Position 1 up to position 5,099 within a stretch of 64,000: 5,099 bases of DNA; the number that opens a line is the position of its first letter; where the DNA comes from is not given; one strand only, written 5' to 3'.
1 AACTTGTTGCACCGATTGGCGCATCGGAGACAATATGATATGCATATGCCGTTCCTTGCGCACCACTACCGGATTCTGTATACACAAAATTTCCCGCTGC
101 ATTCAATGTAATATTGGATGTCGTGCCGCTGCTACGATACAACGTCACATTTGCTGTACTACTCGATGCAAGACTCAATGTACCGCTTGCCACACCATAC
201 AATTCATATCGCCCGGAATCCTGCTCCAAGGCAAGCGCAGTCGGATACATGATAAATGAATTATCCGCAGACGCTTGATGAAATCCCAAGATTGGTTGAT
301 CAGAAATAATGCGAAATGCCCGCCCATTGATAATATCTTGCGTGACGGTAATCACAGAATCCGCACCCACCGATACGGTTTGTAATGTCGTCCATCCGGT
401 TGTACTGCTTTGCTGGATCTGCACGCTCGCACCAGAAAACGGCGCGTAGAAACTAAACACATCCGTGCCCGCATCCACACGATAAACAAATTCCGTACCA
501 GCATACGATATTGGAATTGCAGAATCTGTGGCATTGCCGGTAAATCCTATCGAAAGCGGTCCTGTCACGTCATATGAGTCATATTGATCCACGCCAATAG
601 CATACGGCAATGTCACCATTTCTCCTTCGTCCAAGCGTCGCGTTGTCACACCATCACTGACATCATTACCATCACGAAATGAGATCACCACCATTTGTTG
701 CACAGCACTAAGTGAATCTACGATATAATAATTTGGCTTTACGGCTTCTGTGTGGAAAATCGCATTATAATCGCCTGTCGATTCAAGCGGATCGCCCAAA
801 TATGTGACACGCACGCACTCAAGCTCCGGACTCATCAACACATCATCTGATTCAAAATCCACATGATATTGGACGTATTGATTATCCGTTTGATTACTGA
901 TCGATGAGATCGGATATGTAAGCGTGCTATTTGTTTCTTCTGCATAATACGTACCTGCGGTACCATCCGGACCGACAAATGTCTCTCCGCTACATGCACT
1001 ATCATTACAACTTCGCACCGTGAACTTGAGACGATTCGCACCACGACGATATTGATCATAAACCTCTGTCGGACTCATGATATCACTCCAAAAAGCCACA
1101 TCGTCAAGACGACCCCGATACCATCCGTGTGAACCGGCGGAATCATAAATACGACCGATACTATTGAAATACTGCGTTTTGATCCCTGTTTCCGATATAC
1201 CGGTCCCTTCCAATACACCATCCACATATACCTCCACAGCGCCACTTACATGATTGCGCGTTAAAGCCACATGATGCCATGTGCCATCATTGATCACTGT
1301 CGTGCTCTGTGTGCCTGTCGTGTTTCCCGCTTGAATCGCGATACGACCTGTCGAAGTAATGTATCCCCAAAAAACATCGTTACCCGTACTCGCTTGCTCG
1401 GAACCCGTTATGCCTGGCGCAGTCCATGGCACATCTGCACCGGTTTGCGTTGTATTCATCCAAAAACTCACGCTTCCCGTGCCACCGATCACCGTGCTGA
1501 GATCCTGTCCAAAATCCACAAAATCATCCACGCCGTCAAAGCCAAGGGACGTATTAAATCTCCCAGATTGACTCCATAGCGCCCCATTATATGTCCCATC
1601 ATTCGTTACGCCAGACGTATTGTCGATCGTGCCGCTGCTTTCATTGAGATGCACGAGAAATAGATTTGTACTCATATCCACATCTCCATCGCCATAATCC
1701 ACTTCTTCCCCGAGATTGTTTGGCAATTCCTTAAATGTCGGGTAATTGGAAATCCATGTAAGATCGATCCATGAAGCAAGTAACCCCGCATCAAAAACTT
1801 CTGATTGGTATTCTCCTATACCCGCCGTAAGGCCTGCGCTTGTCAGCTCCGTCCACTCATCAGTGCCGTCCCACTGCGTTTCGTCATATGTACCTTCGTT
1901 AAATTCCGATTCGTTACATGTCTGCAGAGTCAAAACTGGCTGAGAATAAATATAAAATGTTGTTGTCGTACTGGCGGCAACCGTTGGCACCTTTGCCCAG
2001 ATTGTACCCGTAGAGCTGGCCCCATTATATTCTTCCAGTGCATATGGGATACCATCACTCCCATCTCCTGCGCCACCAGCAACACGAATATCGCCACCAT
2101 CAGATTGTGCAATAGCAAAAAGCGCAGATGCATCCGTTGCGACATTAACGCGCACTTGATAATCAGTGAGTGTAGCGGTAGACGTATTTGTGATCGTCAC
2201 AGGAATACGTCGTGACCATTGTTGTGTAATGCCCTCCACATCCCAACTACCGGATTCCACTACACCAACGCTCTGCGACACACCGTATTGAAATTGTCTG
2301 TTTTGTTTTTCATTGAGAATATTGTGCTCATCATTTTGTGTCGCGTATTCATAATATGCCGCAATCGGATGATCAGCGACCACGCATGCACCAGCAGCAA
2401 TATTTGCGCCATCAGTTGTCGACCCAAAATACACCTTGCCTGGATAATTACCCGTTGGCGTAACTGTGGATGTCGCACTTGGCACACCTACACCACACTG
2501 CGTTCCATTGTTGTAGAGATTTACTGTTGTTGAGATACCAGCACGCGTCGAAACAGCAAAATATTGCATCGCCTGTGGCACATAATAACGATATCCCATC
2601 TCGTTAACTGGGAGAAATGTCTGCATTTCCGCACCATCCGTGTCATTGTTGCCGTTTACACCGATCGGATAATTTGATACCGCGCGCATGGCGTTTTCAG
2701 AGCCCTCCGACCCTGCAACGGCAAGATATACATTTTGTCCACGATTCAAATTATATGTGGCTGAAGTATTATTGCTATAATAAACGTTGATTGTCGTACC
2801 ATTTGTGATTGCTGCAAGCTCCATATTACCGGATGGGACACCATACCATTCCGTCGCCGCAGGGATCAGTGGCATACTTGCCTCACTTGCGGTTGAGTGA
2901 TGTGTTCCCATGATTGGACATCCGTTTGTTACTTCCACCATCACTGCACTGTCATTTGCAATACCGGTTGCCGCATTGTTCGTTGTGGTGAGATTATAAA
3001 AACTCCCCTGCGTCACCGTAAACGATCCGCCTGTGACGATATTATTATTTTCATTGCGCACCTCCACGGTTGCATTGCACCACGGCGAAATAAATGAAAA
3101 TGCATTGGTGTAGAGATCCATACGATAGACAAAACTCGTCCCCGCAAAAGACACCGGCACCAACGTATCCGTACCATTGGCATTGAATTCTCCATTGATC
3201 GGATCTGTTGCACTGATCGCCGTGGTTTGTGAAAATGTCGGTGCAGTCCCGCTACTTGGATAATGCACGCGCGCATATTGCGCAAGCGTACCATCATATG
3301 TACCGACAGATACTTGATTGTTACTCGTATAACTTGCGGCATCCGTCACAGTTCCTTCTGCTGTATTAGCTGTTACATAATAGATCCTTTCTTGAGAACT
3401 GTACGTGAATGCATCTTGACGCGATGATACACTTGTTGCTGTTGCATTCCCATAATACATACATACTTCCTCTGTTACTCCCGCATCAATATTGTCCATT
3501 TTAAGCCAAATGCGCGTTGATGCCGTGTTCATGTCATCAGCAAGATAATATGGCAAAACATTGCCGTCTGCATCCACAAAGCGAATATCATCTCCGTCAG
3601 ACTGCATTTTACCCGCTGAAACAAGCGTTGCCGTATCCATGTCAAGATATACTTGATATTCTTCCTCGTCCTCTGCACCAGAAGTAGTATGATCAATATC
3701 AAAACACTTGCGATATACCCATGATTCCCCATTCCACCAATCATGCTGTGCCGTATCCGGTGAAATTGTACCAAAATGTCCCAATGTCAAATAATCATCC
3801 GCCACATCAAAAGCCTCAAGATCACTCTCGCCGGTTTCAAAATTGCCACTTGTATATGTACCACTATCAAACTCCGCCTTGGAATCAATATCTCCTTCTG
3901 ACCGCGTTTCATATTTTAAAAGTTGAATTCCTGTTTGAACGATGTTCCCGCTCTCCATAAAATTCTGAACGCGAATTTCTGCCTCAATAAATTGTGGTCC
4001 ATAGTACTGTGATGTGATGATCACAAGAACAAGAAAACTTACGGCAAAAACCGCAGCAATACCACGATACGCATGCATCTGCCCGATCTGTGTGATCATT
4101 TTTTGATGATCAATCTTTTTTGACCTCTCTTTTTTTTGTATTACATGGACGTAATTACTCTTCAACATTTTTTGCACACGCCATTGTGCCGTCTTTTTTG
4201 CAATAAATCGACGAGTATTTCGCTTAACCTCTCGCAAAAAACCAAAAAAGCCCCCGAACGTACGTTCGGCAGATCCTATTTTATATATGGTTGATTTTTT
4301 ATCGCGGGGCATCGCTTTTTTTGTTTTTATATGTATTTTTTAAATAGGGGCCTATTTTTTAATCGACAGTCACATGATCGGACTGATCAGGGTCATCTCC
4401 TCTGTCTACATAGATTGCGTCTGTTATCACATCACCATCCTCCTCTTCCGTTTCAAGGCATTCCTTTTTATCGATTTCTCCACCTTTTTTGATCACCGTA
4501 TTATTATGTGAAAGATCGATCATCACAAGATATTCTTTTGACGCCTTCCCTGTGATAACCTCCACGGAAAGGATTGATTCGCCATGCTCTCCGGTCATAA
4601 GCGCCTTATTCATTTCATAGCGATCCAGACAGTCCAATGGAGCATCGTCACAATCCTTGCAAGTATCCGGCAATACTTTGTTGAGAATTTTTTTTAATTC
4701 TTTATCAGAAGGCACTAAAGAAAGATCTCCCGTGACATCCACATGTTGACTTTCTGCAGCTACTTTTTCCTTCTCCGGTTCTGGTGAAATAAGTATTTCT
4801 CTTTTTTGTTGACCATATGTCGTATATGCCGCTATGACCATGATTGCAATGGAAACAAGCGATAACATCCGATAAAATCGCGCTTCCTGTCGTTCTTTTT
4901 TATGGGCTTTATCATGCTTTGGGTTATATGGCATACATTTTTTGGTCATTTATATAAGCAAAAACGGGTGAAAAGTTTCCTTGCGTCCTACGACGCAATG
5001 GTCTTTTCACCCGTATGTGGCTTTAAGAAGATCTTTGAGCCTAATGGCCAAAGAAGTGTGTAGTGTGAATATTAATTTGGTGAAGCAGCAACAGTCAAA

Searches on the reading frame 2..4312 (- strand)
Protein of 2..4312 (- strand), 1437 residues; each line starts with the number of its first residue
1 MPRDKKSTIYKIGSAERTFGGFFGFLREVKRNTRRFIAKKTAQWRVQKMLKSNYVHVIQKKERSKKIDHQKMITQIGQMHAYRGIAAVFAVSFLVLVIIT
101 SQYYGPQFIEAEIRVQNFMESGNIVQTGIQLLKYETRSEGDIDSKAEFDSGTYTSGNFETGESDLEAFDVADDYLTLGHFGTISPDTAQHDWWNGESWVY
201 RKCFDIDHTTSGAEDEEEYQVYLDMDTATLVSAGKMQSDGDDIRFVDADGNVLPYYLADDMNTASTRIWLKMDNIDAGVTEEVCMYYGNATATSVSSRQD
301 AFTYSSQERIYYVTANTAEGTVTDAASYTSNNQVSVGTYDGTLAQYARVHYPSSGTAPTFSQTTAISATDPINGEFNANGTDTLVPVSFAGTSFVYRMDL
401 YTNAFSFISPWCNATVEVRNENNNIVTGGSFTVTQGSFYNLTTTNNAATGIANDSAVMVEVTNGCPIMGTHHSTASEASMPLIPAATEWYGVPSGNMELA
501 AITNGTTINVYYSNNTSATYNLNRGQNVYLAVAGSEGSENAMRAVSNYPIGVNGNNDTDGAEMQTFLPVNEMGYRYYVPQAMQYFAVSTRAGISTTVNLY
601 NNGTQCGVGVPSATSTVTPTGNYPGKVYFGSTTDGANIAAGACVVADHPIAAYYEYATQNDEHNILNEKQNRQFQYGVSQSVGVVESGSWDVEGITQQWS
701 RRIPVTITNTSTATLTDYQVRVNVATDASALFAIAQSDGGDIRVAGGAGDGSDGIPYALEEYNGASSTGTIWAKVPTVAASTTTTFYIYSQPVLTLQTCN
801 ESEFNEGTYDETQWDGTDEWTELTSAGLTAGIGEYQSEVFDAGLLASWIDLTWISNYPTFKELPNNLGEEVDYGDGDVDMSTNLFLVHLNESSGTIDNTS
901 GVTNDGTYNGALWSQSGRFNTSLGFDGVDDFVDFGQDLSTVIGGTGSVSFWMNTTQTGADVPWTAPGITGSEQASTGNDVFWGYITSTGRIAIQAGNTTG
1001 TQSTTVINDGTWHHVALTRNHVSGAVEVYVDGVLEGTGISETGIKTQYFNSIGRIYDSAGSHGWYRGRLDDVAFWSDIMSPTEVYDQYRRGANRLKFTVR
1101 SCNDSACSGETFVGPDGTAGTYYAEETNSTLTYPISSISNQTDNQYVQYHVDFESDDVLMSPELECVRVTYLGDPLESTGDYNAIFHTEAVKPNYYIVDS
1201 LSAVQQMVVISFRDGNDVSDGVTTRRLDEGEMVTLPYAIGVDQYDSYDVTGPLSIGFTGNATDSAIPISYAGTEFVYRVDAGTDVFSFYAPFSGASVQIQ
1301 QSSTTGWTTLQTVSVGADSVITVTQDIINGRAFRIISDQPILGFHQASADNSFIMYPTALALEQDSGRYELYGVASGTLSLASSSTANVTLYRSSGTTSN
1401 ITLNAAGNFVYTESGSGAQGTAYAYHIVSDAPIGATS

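Call 46: search_protein_families(library=pfam, proteins=[window:2-4312:-], max_evalue=0.001)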
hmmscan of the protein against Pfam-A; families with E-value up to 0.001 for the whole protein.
window:2-4312:- (1437 aa): 1 family
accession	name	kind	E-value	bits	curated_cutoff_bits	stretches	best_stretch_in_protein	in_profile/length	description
PF10102.14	DUF2341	-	7.7e-23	81.2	23.4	2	239-303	1-66/84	Domain of unknown function (DUF2341)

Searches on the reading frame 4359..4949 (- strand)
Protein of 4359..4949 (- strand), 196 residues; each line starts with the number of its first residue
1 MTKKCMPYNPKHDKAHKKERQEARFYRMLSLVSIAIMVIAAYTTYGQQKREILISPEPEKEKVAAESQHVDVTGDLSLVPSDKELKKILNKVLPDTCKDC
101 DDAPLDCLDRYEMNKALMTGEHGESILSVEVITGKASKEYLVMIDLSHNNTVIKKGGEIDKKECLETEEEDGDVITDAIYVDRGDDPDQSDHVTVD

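Call 46: search_protein_families(library=pfam, proteins=[window:4359-4949:-], max_evalue=0.001)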
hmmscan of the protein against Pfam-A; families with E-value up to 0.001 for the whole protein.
window:4359-4949:- (196 aa): 0 families

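Call 66: find_encoding_contigs(protein=window:4359-4949:-, flank=10000, max_places=3)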
Protein window:4359-4949:- (196 aa): no gene with exactly this product is on record in the collection.

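Call 76: search_protein_families(library=pfam, proteins=[window:4359-4949:-], max_evalue=0.01)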
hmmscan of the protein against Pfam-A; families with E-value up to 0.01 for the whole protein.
window:4359-4949:- (196 aa): 0 families
